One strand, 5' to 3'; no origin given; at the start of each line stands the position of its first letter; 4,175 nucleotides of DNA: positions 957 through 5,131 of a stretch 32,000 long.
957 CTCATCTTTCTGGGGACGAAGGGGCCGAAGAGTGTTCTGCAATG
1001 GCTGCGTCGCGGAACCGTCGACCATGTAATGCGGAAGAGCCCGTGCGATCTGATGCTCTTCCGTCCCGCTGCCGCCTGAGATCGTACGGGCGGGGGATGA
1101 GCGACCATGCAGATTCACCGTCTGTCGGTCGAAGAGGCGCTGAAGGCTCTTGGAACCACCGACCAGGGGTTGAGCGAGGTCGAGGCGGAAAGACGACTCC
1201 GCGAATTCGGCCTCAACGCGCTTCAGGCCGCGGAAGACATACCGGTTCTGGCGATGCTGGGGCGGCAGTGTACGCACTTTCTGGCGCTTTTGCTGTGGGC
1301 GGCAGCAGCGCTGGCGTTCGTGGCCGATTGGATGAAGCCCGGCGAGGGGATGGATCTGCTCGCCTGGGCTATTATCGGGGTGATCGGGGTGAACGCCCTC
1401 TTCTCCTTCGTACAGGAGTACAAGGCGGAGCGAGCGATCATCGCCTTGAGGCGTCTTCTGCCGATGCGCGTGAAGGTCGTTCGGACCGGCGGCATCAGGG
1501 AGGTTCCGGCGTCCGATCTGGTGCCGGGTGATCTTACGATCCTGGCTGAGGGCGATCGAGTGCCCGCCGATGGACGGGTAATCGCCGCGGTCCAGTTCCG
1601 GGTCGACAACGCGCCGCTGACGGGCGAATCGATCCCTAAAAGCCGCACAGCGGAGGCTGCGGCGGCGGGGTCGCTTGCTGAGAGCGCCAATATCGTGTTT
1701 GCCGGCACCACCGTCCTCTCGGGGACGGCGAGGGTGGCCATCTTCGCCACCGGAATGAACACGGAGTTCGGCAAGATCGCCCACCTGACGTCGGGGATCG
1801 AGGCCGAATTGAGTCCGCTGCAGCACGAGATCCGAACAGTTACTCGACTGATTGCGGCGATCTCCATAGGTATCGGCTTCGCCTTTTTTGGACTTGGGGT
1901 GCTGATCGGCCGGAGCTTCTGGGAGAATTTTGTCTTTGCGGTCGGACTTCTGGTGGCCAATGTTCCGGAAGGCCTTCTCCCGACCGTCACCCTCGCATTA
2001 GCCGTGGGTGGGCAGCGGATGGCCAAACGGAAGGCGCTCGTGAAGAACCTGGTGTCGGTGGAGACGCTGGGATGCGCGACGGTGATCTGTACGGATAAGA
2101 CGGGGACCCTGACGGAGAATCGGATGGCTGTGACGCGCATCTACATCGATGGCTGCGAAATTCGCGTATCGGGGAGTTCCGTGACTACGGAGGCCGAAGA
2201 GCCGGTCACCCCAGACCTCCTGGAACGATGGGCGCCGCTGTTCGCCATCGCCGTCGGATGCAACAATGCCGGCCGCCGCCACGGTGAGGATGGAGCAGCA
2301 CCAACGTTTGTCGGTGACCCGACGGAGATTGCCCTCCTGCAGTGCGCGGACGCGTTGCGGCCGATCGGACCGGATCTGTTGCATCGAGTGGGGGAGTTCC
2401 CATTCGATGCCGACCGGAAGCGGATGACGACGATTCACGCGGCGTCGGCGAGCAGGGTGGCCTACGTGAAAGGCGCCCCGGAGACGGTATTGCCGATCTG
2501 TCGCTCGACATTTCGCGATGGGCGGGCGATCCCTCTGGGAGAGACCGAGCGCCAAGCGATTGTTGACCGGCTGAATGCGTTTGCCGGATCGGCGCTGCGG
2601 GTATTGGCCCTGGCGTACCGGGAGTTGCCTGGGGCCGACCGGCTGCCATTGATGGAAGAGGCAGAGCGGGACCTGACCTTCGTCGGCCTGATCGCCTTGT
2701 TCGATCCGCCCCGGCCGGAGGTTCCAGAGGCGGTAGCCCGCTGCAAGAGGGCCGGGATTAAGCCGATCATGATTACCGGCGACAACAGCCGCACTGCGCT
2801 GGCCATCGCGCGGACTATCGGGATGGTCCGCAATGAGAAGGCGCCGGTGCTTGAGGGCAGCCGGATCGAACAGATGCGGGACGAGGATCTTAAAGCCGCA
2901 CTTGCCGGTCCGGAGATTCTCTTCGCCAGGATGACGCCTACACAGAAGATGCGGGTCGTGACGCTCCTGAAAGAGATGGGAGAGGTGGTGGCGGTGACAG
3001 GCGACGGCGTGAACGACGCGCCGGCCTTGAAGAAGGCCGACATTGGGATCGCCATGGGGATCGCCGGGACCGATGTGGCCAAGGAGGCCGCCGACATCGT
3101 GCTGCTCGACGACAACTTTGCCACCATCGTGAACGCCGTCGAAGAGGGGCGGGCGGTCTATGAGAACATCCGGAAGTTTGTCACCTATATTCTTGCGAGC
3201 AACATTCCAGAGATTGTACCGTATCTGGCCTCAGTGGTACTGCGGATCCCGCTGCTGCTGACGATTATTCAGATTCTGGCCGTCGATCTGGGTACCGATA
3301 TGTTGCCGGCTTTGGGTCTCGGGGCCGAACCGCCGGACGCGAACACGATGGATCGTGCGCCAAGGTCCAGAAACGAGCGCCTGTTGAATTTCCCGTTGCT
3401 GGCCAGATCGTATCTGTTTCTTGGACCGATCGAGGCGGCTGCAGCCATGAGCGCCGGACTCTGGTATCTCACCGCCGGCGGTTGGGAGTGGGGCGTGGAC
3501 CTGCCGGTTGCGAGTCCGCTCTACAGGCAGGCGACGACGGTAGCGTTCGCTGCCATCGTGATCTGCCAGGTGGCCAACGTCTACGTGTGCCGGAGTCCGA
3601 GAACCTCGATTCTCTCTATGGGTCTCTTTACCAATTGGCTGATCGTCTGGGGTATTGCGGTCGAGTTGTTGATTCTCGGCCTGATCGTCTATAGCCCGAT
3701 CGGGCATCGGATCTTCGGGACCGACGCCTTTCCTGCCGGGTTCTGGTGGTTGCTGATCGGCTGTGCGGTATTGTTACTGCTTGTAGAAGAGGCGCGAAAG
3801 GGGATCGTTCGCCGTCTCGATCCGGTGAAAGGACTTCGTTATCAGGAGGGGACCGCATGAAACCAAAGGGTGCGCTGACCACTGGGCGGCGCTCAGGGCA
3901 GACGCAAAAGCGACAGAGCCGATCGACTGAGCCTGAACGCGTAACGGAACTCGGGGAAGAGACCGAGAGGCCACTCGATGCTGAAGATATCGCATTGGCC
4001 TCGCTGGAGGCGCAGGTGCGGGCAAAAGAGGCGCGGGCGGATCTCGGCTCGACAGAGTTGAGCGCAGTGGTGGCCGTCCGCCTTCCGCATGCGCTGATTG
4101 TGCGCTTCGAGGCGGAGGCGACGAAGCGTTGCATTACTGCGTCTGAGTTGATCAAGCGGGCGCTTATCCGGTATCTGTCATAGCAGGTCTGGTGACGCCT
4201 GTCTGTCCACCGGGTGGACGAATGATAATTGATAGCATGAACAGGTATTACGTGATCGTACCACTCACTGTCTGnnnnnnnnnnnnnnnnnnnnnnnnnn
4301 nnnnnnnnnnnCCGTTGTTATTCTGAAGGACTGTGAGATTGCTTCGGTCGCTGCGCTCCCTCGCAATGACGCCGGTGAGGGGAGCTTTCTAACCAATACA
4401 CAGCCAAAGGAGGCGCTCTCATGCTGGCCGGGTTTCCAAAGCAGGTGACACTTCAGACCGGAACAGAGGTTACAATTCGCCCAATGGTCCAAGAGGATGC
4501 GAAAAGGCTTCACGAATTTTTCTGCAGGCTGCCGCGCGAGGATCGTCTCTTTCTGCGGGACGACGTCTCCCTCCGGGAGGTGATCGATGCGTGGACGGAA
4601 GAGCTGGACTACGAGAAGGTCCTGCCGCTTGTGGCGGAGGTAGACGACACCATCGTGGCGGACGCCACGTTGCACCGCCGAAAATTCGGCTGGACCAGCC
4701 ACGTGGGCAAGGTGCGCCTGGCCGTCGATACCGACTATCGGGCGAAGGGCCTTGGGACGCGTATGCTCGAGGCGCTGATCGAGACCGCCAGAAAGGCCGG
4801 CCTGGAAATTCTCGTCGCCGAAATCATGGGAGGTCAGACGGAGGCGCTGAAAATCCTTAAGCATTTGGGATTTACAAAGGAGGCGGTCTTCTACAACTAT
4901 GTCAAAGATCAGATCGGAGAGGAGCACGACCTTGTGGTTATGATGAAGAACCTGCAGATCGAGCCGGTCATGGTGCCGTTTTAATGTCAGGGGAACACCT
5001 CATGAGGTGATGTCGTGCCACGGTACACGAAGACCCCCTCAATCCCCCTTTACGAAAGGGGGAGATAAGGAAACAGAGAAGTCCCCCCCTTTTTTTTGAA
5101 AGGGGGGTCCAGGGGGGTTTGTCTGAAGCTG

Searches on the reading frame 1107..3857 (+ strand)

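Call 58: search_protein_families(library=pfam, proteins=[window:1107-3857:+], max_evalue=0.001)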
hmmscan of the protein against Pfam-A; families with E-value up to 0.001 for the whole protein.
window:1107-3857:+ (917 aa): 6 families
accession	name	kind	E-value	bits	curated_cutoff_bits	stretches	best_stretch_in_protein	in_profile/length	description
PF00689.26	Cation_ATPase_C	-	3.6e-46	157.6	27.3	1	715-899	1-174/175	Cation transporting ATPase, C-terminus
PF00122.25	E1-E2_ATPase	-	7.5e-46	156.4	28.1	1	117-308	2-181/181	E1-E2 ATPase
PF00702.32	Hydrolase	-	6.8e-18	66.2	26.4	1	326-645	3-191/191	haloacid dehalogenase-like hydrolase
PF13246.12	Cation_ATPase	-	3e-16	59.7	21.7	1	384-467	2-90/91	Cation transport ATPase (P-type)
PF00690.31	Cation_ATPase_N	-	3.8e-15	55.7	20.4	1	4-69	2-68/69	Cation transporter/ATPase, N-terminus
PF08282.18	Hydrolase_3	-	4.5e-05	23.7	20.9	1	626-676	204-253/255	haloacid dehalogenase-like hydrolase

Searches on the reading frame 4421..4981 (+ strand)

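Call 58: search_protein_families(library=pfam, proteins=[window:4421-4981:+], max_evalue=0.001)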
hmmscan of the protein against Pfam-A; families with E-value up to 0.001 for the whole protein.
window:4421-4981:+ (187 aa): 6 families
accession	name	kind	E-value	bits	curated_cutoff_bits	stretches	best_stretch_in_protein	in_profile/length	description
PF00583.31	Acetyltransf_1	-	8.3e-13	49.1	20.7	1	52-151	22-116/116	Acetyltransferase (GNAT) family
PF13420.13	Acetyltransf_4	-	1.9e-10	41.4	24.3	1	20-164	2-147/155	Acetyltransferase (GNAT) domain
PF13508.13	Acetyltransf_7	-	7.7e-10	39.5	27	1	70-152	6-83/84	Acetyltransferase (GNAT) domain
PF13302.13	Acetyltransf_3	-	2.5e-08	35.2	25.4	1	17-152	2-138/138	Acetyltransferase (GNAT) domain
PF13673.13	Acetyltransf_10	-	3.1e-07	30.9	23.6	1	56-153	20-109/128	Acetyltransferase (GNAT) domain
PF08445.16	FR47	-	0.00035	20.9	22.1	1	100-154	27-80/86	FR47-like protein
